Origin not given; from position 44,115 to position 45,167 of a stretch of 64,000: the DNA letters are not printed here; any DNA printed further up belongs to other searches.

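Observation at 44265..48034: Coupled STAND-like NTPase and FRG-domain protein, divergent from an uncharacterised membrane-anchored protein: a candidate undescribed conflict/defence module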

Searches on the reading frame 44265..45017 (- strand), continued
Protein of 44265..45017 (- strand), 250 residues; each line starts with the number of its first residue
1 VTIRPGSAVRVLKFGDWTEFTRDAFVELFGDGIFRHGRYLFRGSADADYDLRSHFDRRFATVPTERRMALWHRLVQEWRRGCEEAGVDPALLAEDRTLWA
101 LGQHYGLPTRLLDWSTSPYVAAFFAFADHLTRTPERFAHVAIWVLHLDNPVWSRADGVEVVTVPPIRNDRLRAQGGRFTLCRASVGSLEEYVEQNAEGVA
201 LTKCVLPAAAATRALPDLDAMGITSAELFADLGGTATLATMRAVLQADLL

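Call 73: fold_search(model_id=the predicted structure, library=pdb)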
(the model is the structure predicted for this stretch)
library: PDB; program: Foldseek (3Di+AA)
matches with E <= 10: 32; with E <= 0.001: 0
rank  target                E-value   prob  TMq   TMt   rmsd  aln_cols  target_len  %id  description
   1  4z9d_C                6.0e-01  0.12  0.23  0.31  10.7       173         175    9  EcPltA (released 2016-10-12)
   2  4tlv_A                9.1e-01  0.07  0.15  0.07   7.2       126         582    9  CARDS TOXIN, NICKED (released 2015-04-08)
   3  6yhn                  2.0e+00  0.04  0.16  0.10  11.2       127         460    6  Crystal structure of domains 4-5 of CNFy from Yersinia pseudotuberculosis (released 2020-12-30)
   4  4tlv_D                2.3e+00  0.05  0.16  0.08   7.1       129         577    8  CARDS TOXIN, NICKED (released 2015-04-08)
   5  4tlv_C                2.6e+00  0.04  0.15  0.07   7.1       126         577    9  CARDS TOXIN, NICKED (released 2015-04-08)
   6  5x71_B                3.5e+00  0.01  0.08  0.04  16.3       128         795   13  Crystal structure of Rice Dwarf Virus P5 in space group P212121 (released 2018-02-28)
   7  9yl4_G                3.7e+00  0.01  0.12  0.11  18.2       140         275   12  Crystal structure of PprA S-F filament from Deinococcus radiodurans (released 2025-10-22)
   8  8oj3_r                3.9e+00  0.01  0.12  0.14  11.7       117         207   11  Crystal structure of the Candida albicans 80S ribosome in complex with geneticin G418 (rotated state) (released 2024-10-09)
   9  3wol_A                4.2e+00  0.05  0.15  0.07   7.9        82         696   12  Crystal structure of the DAP BII dipeptide complex I (released 2014-09-03)
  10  4tlv_B                4.2e+00  0.03  0.15  0.07   7.8       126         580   10  CARDS TOXIN, NICKED (released 2015-04-08)
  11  8p8m_LN               4.2e+00  0.01  0.11  0.12  12.7       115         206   10  Yeast 60S ribosomal subunit, RPL39 deletion (released 2024-06-12)
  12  9or6_A                4.4e+00  0.01  0.11  0.10  17.7       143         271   11  Crystal structure of PprA S-F-S tetramer from Deinococcus radiodurans (released 2025-06-04)
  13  7ji3_A                5.7e+00  0.00  0.08  0.08  26.8       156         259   10  Cryo-EM structure of a proton-activated chloride channel (released 2021-03-03)
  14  5la4_A                6.0e+00  0.00  0.04  0.03  11.4        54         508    7  Crystal structure of apo human proheparanase (released 2017-05-31)
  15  2be3_A                6.4e+00  0.02  0.12  0.14  11.5       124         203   12  Structure of a GTP Pyrophosphokinase Family Protein from Streptococcus pneumoniae (released 2005-12-06)
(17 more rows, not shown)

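Call 79: search_dna_similar(query=window:44265-45017:-, collection=phages, mode=protein, max_rows=15)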
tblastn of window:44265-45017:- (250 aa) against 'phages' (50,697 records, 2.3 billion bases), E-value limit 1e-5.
Records with a match: 6; places in all: 6; records where one place covers at least 80% of the query: 1.
Best place of each record, by identity: <60% 6.
By first word of the organism name: Salmonella 3; Acinetobacter 3.
By host as written in the record: Salmonella enterica subsp. salamae 244/03 II 2; - 2; Homo sapiens 1; Acinetobacter baumannii 1.
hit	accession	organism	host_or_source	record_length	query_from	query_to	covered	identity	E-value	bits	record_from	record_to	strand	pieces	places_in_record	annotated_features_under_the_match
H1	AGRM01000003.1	Salmonella enterica subsp. houtenae str. ATCC BAA-1581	Homo sapiens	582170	25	237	85%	26.3%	4e-8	59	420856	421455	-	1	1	hypothetical protein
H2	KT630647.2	Salmonella phage SEN8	Salmonella enterica subsp. salamae ...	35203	98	249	61%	30.2%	3e-8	60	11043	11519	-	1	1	hypothetical protein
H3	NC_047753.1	Salmonella phage SEN8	Salmonella enterica subsp. salamae ...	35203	98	249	61%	30.2%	3e-8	60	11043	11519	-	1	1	FRG domain-containing protein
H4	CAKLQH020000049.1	Acinetobacter phage MD-2021a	not known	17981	98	240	57%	25.0%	2e-7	57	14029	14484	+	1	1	FRG domain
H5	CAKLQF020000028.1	Acinetobacter phage MD-2021a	not known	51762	98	240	57%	25.0%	2e-7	57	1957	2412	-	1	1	FRG domain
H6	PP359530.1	Acinetobacter phage vB_AbaSI_1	Acinetobacter baumannii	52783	98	240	57%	25.0%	2e-7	57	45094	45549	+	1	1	hypothetical protein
